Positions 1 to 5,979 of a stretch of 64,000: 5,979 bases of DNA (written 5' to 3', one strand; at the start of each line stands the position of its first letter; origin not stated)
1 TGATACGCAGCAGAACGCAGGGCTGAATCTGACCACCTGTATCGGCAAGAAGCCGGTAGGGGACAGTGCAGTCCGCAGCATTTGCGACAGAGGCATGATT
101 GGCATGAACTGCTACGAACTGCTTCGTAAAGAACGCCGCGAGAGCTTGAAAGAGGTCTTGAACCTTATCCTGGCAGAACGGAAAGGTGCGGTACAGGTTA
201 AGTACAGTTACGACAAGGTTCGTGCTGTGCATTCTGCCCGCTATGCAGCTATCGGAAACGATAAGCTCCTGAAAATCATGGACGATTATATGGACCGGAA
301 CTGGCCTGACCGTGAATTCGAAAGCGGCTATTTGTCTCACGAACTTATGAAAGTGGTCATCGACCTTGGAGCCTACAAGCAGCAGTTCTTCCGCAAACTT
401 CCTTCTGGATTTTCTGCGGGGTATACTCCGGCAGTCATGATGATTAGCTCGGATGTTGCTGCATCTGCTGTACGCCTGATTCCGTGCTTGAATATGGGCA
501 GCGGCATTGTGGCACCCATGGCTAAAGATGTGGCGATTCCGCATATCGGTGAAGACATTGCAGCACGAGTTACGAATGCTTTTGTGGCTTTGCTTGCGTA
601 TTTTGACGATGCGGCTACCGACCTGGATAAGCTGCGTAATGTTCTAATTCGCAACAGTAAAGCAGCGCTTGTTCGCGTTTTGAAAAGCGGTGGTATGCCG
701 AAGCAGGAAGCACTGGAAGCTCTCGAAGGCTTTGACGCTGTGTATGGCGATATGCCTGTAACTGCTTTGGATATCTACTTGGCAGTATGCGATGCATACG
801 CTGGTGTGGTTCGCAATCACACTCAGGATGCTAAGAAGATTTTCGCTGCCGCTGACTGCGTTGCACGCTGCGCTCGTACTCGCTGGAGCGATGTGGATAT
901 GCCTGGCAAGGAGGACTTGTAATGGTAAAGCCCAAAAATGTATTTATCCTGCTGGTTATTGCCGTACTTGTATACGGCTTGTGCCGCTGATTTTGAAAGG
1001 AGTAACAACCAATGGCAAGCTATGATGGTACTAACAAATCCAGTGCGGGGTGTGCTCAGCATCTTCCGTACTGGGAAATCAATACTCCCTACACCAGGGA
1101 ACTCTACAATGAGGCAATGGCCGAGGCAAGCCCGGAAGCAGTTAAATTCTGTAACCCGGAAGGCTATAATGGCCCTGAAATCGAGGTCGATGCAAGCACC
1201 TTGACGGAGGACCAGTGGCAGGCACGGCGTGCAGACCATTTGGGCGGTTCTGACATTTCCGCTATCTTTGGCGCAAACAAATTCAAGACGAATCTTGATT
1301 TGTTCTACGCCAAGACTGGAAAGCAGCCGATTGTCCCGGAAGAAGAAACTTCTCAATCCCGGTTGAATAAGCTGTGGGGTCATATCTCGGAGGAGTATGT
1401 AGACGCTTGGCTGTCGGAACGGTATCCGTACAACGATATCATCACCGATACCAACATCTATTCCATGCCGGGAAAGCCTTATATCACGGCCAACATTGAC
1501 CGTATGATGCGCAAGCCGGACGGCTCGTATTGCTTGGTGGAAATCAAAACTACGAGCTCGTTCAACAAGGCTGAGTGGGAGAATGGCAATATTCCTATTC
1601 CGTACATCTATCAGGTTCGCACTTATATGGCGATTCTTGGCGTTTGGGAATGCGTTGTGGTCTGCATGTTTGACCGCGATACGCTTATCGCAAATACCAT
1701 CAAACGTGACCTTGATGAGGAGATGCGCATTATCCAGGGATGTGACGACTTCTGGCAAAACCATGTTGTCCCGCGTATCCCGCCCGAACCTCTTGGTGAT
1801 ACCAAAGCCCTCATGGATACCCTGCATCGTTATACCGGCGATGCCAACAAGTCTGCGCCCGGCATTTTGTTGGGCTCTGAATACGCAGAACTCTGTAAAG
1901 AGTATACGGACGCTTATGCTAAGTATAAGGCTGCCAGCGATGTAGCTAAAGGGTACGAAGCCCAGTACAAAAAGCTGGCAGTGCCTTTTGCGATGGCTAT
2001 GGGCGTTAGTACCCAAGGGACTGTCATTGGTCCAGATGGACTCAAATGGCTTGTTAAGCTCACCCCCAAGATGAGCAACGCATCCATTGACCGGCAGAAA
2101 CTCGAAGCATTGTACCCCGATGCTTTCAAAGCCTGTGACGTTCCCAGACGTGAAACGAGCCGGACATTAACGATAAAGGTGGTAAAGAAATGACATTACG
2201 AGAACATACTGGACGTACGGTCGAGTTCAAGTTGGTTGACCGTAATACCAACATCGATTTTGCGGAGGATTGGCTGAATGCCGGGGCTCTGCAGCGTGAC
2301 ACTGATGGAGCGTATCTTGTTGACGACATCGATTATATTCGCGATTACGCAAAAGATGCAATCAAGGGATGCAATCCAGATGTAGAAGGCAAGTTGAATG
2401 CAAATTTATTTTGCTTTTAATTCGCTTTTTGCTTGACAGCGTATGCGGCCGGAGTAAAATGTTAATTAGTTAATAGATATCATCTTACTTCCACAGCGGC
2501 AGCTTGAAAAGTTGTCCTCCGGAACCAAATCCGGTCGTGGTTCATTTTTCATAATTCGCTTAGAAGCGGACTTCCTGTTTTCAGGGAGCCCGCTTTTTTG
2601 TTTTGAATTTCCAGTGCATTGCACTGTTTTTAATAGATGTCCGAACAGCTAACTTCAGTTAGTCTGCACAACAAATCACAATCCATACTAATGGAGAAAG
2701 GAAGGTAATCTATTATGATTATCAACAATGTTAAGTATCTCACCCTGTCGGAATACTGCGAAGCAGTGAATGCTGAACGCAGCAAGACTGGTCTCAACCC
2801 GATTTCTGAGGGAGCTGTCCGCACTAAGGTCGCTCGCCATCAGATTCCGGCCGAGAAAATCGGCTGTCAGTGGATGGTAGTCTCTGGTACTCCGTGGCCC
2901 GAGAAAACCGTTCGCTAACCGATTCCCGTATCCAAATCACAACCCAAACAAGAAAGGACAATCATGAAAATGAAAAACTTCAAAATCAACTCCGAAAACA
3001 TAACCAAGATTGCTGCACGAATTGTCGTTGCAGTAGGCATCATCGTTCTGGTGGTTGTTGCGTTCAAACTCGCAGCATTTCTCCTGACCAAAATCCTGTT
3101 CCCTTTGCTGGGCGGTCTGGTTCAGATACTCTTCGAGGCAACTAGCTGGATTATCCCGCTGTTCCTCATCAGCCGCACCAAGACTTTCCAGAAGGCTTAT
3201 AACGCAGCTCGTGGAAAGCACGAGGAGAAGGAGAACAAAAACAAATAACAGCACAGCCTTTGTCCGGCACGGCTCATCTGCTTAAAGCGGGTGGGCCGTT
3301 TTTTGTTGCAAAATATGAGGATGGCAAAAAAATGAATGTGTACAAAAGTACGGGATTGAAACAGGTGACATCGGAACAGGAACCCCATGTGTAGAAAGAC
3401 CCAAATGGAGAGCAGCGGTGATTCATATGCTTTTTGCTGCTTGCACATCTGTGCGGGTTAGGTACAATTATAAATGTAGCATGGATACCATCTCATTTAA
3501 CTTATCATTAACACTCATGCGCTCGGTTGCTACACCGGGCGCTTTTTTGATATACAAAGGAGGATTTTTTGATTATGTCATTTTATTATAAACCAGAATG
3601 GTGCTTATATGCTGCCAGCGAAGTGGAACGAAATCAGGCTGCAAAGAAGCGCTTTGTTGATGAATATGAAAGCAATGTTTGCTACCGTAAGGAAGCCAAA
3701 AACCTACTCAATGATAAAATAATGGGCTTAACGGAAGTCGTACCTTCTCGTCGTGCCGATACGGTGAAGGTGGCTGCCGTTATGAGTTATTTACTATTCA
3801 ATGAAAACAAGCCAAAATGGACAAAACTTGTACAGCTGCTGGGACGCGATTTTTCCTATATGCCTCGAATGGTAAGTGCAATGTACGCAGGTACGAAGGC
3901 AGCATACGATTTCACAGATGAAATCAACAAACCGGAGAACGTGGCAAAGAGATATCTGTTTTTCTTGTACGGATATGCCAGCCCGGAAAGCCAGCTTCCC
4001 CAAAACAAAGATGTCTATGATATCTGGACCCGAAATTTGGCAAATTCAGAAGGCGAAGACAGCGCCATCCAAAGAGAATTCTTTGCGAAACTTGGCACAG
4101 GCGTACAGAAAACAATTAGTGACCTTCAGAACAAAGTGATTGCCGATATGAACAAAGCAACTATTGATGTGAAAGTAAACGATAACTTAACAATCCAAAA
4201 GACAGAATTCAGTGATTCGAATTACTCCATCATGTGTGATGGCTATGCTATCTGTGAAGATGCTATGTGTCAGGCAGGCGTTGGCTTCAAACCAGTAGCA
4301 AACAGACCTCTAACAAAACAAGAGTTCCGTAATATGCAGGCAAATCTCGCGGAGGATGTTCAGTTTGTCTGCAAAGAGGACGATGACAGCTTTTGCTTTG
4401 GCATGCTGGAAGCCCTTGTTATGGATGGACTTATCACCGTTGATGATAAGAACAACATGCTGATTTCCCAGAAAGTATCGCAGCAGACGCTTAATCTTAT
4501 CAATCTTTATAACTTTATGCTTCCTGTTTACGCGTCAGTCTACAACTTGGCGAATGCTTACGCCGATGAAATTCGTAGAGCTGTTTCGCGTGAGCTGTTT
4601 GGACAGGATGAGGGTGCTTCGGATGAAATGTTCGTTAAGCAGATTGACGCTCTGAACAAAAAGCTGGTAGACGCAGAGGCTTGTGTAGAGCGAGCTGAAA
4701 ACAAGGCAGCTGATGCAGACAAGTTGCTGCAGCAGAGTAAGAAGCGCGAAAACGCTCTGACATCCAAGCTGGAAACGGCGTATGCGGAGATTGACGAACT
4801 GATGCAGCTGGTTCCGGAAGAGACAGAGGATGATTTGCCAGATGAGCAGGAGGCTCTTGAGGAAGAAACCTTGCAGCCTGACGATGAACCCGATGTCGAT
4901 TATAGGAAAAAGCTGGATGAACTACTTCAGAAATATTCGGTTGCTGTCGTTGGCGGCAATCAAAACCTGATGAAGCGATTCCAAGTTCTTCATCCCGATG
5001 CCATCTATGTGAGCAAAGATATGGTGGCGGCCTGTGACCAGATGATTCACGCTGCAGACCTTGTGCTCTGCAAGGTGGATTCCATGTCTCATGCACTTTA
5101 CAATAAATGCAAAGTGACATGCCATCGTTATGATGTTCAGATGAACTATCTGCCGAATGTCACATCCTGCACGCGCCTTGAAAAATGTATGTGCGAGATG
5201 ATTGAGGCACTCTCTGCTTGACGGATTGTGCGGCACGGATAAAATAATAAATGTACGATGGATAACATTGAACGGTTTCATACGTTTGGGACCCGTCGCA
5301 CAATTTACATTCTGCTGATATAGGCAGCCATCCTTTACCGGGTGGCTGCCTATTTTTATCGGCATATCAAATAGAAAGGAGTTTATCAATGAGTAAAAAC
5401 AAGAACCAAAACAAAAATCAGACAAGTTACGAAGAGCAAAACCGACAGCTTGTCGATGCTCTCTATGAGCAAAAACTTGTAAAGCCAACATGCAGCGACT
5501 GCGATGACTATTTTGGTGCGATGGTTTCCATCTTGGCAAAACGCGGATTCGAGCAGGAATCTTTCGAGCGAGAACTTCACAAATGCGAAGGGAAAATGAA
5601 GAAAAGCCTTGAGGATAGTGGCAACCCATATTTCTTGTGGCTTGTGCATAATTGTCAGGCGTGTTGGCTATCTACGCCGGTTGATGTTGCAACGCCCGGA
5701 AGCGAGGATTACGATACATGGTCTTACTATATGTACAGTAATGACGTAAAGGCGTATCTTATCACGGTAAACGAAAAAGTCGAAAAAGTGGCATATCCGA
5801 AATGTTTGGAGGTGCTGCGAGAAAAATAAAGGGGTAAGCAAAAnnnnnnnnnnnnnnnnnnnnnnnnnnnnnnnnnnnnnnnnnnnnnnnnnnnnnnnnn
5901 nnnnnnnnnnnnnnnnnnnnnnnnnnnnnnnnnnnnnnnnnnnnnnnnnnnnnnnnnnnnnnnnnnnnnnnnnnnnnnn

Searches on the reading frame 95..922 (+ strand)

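Call 9: search_protein_families(library=pfam, proteins=[window:95-922:+], max_evalue=10)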
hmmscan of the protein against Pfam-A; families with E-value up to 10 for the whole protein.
window:95-922:+ (275 aa): 1 family
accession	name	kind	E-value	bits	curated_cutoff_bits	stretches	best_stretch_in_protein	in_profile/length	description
PF10597.14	U5_2-snRNA_bdg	-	0.17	12.4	33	1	154-195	49-90/134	U5-snRNA binding site 2 of PrP8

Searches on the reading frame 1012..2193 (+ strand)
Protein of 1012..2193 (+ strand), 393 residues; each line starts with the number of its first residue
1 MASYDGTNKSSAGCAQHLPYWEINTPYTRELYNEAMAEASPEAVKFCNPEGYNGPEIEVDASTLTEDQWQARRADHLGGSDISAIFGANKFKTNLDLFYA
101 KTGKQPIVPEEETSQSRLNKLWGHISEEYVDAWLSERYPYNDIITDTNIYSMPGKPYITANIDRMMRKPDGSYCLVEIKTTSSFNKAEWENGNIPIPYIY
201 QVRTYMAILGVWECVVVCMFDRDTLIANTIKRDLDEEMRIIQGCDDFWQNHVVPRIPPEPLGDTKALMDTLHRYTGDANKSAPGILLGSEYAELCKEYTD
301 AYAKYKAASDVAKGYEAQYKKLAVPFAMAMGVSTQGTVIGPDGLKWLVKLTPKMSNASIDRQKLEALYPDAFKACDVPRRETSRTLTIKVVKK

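Call 9: search_protein_families(library=pfam, proteins=[window:1012-2193:+], max_evalue=10)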
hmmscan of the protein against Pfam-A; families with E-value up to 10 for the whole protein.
window:1012-2193:+ (393 aa): 2 families
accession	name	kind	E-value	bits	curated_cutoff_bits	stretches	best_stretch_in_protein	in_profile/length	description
PF09588.16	YqaJ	-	5.4e-21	75.9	22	1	68-208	1-146/150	YqaJ-like viral recombinase domain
PF14082.12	SduA_C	-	0.16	12.6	27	1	91-182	11-55/159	Shedu protein SduA, C-terminal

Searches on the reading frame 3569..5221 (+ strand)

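Call 5: search_protein_families(library=pfam, proteins=[window:3569-5221:+], max_evalue=0.01)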
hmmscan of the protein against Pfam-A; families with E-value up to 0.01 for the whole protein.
window:3569-5221:+ (550 aa): 3 families
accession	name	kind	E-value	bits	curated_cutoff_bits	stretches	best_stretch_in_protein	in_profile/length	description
PF10087.14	DUF2325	-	2.3e-07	31.3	33.6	1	457-543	1-93/94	Uncharacterized protein conserved in bacteria (DUF2325)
PF09762.14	CCDC93_CC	-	0.002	17.7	30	1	326-421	106-199/429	CCDC93 coiled-coil domain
PF06008.19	Laminin_I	-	0.0086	16.3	34.6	0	357-403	180-226/259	Laminin Domain I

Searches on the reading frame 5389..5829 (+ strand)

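Call 5: search_protein_families(library=pfam, proteins=[window:5389-5829:+], max_evalue=0.01)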
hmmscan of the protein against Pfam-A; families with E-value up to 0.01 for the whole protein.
window:5389-5829:+ (146 aa): 1 family
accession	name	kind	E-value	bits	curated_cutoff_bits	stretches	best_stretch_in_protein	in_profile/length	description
PF24042.1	DUF7351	-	0.0043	17.3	31.2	0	65-103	71-111/177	Domain of unknown function (DUF7351)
